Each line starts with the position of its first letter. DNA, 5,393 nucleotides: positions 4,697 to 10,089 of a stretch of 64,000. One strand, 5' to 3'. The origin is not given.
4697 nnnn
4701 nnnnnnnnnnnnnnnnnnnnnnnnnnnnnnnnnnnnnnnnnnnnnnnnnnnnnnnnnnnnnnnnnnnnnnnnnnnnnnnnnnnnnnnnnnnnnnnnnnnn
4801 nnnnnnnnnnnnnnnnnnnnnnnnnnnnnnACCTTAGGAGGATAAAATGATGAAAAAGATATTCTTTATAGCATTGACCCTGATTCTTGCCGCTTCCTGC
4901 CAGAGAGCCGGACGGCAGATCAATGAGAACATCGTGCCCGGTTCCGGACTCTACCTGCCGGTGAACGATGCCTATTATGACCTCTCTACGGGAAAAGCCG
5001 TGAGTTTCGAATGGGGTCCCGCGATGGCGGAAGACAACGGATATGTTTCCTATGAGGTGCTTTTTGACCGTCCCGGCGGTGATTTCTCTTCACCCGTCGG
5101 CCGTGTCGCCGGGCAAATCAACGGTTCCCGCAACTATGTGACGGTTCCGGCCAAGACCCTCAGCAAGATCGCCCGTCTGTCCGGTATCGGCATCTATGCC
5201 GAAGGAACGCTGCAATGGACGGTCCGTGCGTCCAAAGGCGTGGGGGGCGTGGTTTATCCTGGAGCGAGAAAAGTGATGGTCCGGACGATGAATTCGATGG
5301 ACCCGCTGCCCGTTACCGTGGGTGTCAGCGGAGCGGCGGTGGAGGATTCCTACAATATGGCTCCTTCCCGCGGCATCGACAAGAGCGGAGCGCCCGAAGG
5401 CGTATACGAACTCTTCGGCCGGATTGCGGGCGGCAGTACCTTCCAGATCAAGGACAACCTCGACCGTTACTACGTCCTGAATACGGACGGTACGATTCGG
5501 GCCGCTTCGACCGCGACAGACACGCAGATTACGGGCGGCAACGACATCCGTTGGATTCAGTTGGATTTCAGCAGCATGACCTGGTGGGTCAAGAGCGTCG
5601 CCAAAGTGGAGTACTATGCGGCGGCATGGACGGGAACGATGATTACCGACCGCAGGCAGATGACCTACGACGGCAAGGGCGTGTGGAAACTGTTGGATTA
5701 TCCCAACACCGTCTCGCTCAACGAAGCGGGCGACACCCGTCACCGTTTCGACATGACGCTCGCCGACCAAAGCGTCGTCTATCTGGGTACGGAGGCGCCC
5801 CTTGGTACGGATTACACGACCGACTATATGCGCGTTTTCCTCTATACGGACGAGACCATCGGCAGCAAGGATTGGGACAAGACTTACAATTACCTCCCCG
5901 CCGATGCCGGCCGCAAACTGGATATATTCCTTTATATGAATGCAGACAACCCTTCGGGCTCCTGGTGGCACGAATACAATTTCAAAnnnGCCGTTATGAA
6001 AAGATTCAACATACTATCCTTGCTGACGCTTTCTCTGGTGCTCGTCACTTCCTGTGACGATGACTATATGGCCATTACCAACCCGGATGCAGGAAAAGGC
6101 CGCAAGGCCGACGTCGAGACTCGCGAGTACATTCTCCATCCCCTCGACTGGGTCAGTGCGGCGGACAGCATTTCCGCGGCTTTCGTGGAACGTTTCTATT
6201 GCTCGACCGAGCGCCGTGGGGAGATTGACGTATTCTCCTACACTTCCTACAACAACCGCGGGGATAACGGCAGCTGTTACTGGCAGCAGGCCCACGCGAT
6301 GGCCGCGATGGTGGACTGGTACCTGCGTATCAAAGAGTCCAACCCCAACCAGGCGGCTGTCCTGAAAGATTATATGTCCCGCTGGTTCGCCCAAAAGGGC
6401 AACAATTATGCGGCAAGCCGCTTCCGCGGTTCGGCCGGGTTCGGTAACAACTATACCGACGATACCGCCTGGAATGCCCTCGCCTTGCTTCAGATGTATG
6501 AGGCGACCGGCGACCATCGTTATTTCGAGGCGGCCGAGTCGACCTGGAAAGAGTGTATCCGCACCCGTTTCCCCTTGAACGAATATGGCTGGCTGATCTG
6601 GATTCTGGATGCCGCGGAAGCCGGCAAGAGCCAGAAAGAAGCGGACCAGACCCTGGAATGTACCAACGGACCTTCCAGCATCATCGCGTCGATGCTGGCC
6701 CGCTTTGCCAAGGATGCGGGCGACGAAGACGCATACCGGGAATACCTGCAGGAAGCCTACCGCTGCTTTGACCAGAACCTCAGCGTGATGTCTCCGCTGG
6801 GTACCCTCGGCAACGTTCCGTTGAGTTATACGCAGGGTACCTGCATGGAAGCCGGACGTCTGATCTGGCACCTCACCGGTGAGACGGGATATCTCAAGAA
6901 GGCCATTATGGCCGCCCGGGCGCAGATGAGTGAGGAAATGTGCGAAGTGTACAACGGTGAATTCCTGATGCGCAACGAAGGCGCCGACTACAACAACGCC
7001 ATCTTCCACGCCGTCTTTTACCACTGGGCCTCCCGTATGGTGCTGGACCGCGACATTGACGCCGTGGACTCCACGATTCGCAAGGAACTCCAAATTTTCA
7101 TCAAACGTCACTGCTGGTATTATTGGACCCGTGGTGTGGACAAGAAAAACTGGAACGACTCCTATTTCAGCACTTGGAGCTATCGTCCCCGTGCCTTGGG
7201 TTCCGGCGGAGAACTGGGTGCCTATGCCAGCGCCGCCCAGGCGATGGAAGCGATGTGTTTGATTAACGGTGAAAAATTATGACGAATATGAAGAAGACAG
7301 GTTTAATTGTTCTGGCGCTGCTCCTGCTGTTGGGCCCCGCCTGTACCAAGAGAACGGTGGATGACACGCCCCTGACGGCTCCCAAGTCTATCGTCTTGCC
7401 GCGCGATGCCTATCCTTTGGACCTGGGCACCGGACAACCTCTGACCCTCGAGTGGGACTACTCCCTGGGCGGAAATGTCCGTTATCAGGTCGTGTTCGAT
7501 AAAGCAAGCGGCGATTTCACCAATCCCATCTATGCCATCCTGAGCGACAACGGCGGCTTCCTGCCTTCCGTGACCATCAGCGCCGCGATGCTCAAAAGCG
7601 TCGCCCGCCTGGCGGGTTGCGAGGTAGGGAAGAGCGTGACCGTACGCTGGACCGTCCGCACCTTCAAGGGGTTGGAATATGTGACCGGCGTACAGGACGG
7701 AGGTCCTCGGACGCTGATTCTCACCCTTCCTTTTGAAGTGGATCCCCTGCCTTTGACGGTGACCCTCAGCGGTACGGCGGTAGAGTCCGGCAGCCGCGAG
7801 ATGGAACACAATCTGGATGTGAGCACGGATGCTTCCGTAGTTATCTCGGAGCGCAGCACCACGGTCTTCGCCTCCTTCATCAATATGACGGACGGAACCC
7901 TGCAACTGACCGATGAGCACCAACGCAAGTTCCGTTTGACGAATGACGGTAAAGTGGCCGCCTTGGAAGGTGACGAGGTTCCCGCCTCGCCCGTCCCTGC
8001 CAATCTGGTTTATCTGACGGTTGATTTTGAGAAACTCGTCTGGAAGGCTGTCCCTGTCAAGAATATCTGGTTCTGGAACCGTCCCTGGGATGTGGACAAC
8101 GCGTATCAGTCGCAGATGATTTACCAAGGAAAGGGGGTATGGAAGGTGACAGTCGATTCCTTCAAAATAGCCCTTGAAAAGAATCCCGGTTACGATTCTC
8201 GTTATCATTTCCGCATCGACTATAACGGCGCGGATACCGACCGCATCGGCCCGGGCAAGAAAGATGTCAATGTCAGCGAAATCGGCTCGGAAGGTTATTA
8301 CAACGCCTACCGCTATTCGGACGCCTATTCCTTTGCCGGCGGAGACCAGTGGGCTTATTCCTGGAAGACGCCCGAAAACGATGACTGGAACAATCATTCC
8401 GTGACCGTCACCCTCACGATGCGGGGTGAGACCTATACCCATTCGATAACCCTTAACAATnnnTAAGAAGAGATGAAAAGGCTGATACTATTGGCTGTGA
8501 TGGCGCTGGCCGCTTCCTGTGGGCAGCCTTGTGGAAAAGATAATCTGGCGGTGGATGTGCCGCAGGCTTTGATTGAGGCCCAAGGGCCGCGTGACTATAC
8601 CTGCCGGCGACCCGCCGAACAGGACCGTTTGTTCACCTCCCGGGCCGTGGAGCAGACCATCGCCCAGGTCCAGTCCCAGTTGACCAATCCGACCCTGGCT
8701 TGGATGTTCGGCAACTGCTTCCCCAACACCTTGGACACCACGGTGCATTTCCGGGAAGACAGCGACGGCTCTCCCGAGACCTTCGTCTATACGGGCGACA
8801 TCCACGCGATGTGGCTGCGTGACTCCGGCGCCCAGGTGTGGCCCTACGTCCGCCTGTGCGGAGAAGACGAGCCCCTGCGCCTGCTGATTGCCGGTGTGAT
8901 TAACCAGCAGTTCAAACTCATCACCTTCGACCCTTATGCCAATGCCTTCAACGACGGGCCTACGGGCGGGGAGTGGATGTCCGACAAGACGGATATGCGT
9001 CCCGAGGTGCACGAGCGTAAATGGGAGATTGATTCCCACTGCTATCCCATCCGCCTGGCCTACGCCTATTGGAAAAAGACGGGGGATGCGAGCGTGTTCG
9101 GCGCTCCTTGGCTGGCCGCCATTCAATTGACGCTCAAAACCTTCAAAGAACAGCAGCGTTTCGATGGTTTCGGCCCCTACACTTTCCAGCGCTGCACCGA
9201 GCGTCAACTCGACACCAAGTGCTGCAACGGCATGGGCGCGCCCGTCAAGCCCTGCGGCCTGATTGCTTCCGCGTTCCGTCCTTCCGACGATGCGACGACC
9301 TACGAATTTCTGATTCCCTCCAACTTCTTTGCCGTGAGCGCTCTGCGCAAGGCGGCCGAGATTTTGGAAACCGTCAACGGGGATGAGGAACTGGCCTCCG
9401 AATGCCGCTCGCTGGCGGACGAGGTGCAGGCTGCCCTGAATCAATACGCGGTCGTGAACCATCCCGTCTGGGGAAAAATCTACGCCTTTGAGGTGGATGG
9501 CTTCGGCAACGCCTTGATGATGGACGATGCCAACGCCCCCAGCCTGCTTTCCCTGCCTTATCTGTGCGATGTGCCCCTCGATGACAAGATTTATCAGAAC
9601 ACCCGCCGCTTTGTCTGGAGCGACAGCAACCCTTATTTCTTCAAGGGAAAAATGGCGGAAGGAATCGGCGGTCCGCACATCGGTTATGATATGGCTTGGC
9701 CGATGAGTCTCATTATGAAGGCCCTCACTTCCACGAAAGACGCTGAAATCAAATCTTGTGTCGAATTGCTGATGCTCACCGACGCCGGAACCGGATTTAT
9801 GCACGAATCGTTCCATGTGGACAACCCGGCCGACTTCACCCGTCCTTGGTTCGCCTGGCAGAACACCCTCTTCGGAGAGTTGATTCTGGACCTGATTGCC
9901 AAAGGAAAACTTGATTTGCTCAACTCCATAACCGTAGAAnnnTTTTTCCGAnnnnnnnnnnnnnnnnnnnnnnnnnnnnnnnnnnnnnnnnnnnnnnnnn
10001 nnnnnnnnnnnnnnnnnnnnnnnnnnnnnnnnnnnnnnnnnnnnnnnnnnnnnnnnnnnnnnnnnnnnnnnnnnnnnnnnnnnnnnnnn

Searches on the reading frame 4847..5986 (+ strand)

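Call 67: search_protein_families(library=pfam, max_evalue=0.00001, proteins=[window:4847-5986:+])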
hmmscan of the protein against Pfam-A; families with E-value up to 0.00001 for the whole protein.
window:4847-5986:+ (380 aa): 1 family
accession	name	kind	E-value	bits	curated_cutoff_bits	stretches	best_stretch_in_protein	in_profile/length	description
PF14292.12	SusE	-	7.8e-12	45.8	25.2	1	33-126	14-105/106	SusE outer membrane protein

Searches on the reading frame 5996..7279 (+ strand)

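Call 67: search_protein_families(library=pfam, max_evalue=0.00001, proteins=[window:5996-7279:+])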
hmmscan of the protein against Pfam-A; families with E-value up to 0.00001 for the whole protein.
window:5996-7279:+ (428 aa): 1 family
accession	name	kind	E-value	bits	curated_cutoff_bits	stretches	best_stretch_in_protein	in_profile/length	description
PF03663.20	Glyco_hydro_76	-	1e-12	48.7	25.9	1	53-368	3-313/366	Glycosyl hydrolase family 76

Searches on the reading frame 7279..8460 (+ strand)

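Call 67: search_protein_families(library=pfam, max_evalue=0.00001, proteins=[window:7279-8460:+])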
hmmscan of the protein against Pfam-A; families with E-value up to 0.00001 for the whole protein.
window:7279-8460:+ (394 aa): 1 family
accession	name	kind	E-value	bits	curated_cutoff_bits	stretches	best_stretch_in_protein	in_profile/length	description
PF14292.12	SusE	-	1.1e-07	32.4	25.2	1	41-126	19-105/106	SusE outer membrane protein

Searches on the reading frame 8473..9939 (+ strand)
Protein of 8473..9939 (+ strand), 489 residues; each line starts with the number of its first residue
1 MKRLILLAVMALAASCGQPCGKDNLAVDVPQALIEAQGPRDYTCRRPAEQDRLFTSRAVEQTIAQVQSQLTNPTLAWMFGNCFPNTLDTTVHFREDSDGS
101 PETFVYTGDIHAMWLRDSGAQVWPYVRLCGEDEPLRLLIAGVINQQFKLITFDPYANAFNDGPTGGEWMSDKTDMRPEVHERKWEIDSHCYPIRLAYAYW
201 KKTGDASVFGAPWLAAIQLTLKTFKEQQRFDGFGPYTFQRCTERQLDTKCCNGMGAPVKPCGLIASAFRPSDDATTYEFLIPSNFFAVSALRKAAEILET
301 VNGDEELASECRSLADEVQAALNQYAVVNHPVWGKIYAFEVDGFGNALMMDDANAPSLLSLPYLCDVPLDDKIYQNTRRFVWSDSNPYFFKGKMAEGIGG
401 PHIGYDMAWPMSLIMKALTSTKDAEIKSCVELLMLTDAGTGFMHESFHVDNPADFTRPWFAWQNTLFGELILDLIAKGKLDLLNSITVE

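Call 67: search_protein_families(library=pfam, max_evalue=0.00001, proteins=[window:8473-9939:+])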
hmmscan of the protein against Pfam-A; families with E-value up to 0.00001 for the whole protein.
window:8473-9939:+ (489 aa): 1 family
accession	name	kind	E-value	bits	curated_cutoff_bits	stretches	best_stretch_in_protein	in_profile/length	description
PF06824.17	Glyco_hydro_125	-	1e-169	565.3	23.4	1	72-472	1-414/414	Metal-independent alpha-mannosidase (GH125)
